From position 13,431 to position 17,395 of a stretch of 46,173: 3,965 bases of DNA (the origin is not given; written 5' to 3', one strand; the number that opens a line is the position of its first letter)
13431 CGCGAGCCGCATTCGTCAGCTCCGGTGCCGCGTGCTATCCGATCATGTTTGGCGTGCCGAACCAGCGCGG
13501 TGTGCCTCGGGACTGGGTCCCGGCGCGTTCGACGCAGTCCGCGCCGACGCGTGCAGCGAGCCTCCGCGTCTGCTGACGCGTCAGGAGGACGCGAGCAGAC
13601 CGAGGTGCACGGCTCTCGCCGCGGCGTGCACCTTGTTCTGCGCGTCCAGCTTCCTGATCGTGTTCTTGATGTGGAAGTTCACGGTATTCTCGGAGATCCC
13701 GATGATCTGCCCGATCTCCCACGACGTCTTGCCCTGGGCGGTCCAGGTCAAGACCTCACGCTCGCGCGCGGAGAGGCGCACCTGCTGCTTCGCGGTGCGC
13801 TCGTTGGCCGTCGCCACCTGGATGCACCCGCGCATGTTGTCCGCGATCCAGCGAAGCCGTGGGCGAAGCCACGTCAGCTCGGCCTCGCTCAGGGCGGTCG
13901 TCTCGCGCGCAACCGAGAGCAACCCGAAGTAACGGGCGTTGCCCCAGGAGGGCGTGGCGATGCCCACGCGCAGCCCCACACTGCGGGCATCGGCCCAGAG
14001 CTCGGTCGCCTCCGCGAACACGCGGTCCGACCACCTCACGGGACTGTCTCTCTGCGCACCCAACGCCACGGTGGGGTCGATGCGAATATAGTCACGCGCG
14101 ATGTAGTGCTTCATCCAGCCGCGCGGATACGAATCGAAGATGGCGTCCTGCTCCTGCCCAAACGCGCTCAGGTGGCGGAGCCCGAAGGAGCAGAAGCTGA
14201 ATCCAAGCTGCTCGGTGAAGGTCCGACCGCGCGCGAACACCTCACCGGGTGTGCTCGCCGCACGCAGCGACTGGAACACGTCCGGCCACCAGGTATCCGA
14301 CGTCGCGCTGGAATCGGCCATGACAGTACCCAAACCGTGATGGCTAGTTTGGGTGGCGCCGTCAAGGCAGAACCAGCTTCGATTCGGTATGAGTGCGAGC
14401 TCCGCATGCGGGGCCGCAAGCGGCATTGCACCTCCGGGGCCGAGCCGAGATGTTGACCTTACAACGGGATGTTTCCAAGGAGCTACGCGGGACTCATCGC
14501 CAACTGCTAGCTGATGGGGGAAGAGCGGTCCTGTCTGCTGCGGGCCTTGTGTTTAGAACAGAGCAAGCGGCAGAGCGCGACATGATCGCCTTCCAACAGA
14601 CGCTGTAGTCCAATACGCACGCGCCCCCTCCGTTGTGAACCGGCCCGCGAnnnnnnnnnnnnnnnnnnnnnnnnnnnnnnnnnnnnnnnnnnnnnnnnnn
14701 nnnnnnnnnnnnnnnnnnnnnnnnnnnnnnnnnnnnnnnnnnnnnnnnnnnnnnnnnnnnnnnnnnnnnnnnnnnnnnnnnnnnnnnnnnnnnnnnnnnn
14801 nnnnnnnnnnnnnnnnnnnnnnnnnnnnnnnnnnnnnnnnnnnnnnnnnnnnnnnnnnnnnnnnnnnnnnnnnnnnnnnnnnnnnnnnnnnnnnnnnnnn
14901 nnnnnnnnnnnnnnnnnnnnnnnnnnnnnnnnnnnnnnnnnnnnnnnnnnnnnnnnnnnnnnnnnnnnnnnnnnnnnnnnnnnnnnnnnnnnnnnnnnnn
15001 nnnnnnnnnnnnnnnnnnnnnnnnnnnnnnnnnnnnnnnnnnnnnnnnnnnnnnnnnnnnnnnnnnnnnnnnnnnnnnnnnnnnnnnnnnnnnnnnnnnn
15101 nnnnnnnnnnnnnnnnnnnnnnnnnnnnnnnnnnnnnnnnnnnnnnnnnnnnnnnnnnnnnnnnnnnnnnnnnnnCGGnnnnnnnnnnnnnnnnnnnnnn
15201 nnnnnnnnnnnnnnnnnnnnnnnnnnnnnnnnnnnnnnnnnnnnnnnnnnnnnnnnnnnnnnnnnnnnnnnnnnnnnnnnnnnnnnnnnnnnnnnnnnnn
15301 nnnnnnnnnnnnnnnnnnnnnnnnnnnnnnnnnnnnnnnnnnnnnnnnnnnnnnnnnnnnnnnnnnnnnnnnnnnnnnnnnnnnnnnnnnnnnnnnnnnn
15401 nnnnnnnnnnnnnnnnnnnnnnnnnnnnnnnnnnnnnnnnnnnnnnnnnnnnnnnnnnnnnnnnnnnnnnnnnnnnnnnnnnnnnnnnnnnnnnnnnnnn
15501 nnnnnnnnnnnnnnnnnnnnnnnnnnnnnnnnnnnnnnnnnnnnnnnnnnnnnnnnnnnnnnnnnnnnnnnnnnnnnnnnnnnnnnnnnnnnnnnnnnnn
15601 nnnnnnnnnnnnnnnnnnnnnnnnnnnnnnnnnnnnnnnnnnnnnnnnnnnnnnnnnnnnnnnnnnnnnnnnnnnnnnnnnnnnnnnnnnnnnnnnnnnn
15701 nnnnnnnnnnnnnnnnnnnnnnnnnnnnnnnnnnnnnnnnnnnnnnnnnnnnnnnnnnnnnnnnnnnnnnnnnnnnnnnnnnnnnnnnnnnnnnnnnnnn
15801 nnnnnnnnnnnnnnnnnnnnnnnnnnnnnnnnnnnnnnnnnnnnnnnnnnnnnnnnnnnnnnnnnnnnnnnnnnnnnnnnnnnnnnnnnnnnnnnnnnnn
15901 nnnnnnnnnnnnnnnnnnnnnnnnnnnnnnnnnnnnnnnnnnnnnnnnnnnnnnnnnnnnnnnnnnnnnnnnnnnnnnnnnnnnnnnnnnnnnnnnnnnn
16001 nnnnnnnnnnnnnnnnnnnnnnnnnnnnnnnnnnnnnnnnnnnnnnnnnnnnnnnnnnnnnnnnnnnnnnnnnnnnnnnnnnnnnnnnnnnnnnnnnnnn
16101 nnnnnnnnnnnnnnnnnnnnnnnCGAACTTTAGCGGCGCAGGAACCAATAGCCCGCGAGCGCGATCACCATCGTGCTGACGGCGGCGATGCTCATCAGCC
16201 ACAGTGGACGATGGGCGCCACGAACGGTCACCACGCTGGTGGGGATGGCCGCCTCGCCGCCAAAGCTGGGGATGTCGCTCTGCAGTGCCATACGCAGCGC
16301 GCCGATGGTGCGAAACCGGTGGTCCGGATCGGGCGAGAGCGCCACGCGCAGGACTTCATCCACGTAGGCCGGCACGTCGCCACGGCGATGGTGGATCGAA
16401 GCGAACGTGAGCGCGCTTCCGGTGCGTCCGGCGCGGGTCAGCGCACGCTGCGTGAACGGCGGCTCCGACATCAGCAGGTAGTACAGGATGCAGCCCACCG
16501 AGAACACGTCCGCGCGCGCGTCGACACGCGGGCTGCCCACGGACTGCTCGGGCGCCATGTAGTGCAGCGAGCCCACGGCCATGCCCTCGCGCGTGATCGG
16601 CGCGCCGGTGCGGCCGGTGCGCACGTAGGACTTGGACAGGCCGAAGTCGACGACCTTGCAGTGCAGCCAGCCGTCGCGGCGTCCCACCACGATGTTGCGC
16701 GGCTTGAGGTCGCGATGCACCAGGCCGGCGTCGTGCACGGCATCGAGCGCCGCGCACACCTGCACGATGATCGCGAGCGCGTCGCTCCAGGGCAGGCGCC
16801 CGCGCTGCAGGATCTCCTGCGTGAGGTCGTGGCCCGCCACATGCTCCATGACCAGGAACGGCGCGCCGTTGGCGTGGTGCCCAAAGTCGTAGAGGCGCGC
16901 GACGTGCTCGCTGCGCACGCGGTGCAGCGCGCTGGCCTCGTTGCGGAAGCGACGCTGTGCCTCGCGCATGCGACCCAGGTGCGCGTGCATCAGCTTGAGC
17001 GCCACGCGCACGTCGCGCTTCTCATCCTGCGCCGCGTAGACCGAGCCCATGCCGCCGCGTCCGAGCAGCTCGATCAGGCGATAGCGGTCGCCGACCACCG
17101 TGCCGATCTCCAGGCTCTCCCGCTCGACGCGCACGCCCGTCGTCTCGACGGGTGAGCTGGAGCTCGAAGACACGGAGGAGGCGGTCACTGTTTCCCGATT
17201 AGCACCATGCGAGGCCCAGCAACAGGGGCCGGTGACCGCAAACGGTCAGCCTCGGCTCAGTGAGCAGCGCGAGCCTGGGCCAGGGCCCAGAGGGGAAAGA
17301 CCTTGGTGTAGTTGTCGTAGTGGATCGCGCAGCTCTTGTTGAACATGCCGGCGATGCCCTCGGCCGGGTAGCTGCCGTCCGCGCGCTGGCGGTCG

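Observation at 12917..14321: Complete convergent LuxI/LuxR quorum-sensing pair in a myxobacterial-type genome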

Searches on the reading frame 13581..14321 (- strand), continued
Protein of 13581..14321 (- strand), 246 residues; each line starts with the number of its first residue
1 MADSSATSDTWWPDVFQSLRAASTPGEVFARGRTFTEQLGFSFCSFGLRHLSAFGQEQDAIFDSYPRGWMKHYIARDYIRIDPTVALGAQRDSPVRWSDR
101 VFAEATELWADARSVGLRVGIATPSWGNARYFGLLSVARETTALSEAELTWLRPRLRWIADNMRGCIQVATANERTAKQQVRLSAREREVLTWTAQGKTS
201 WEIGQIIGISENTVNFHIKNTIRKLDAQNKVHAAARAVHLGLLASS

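Call 46: list_cluster_members(proteins=[L004:3821-4834:+, L004:1042-2832:+, L004:2875-3813:+, L002:3806-5191:-, L002:272-1171:-, L006:5175-6821:-, L006:3234-4523:+, L003:2948-3556:+, L003:1000-2070:+, L006:8597-9826:-])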
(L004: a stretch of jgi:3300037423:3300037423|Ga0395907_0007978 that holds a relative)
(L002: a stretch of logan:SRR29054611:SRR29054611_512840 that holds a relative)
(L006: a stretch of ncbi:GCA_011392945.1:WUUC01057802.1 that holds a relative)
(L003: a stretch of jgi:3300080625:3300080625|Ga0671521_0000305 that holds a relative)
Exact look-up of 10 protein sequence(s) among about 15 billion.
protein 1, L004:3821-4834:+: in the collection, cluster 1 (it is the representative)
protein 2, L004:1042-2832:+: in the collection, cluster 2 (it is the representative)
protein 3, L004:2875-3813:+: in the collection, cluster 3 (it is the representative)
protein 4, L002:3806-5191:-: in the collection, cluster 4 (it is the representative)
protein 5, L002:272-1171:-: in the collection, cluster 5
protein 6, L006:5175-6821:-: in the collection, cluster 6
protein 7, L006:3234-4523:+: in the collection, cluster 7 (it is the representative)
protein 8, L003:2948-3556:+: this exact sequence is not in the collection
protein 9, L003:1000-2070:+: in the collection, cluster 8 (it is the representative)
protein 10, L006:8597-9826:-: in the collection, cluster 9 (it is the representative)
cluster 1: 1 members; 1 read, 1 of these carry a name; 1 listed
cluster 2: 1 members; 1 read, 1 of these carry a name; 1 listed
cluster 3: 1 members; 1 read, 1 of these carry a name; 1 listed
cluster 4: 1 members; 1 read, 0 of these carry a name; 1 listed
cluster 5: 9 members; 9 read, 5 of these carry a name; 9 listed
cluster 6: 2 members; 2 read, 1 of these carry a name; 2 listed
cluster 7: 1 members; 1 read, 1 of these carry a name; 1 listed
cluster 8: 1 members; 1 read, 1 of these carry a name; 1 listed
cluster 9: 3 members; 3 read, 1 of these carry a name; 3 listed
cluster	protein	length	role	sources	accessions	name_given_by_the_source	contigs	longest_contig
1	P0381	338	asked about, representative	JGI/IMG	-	glyceraldehyde 3-phosphate dehydrogenase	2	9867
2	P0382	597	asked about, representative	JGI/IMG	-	cyclohexanone monooxygenase/pentalenolactone D synthase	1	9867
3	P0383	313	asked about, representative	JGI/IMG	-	taurine dioxygenase/pentalenolactone F synthase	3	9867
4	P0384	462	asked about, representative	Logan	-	-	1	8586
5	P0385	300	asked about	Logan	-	-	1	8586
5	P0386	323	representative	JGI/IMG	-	integrase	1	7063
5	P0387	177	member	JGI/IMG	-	integrase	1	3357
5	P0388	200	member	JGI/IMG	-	integrase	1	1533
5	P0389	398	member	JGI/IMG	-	integrase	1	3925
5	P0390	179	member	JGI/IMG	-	hypothetical protein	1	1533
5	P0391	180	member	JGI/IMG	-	-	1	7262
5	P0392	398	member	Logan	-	-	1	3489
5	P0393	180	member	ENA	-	-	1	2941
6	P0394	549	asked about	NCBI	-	-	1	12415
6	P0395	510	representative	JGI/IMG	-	asparagine synthase (glutamine-hydrolysing)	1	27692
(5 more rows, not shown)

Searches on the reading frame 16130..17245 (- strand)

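Call 15: search_protein_families(library=pfam, proteins=[window:16130-17245:-], max_evalue=0.0001)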
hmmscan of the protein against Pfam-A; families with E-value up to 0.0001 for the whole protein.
window:16130-17245:- (371 aa): 4 families
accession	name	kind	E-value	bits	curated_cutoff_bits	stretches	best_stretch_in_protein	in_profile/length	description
PF00069.31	Pkinase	-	8.3e-43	147.1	31.7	1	55-311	1-252/263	Protein kinase domain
PF07714.23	PK_Tyr_Ser-Thr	-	6.3e-28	98.2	23.1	1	57-268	3-209/258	Protein tyrosine and serine/threonine kinase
PF01636.29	APH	-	8.1e-07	29.5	23.2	0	67-173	11-110/239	Phosphotransferase enzyme family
PF06293.20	Kdo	-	9.6e-07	28.9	21.3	1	75-205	29-170/207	Lipopolysaccharide kinase (Kdo/WaaP) family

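Call 47: search_protein_families(library=ncbifam, proteins=[window:16130-17245:-], max_evalue=0.00001)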
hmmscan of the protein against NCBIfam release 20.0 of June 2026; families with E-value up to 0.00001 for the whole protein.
window:16130-17245:- (371 aa): 15 families
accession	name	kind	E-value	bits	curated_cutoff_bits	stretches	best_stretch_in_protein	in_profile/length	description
NF033483.0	PknB_PASTA_kin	equivalog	1.9e-69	235.2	450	1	47-322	1-266/563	Stk1 family PASTA domain-containing Ser/Thr kinase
NF052427.1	StpK7MSMEG_1200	equivalog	1.2e-47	162.7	900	1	54-365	8-312/601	serine/threonine protein kinase StpK7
NF047741.1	antiphage_MADS6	equivalog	5.6e-45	154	460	2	34-163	477-600/612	methylation-associated defense system protein kinase MAD6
NF038150.1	lanthi_synth_IV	equivalog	1.4e-34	119.5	650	1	31-324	167-456/851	class IV lanthionine synthetase LanL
TIGR03903.1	TOMM_kin_cyc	equivalog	2.3e-34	118.5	705.75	1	79-255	4-180/1267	TOMM system kinase/cyclase fusion protein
NF009651.0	PRK13184.1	equivalog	3.6e-29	101.4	839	1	53-325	2-291/932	serine/threonine-protein kinase PknD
NF033442.0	BREX_PglW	equivalog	1.2e-27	96.1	990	2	47-211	506-667/1391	BREX system serine/threonine kinase PglW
NF053615.1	SerThrKinAfsKStmc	equivalog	3.5e-24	85.5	1300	1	58-264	18-213/809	protein serine/threonine kinase AfsK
NF038151.1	lanthi_synth_III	equivalog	9.9e-18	63.9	575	1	51-270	218-435/833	class III lanthionine synthetase LanKC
NF058632.1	SerThrKinPrkT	equivalog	2.8e-15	56.1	280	1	47-196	15-159/322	serine/threonine protein kinase PrkT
NF043056.1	T4SS_LegK1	equivalog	6.2e-13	48.2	550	1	121-257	145-283/516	Dot/Icm T4SS effector kinase LegK1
TIGR03724.2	arch_bud32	equivalog_domain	9.6e-10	38.3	125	1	97-207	37-134/193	KEOPS complex kinase/ATPase Bud32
NF007174.0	PRK09605.1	equivalog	4.2e-08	32.1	447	1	96-206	379-475/535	bifunctional N(6)-L-threonylcarbamoyladenine synthase/serine/threonine protein kinase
NF011463.0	PRK14879.1-4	equivalog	8e-07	28.7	188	1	79-207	45-163/237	Kae1-associated kinase Bud32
NF011464.0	PRK14879.1-7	equivalog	8.4e-07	28.9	246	1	98-228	51-173/221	Kae1-associated kinase Bud32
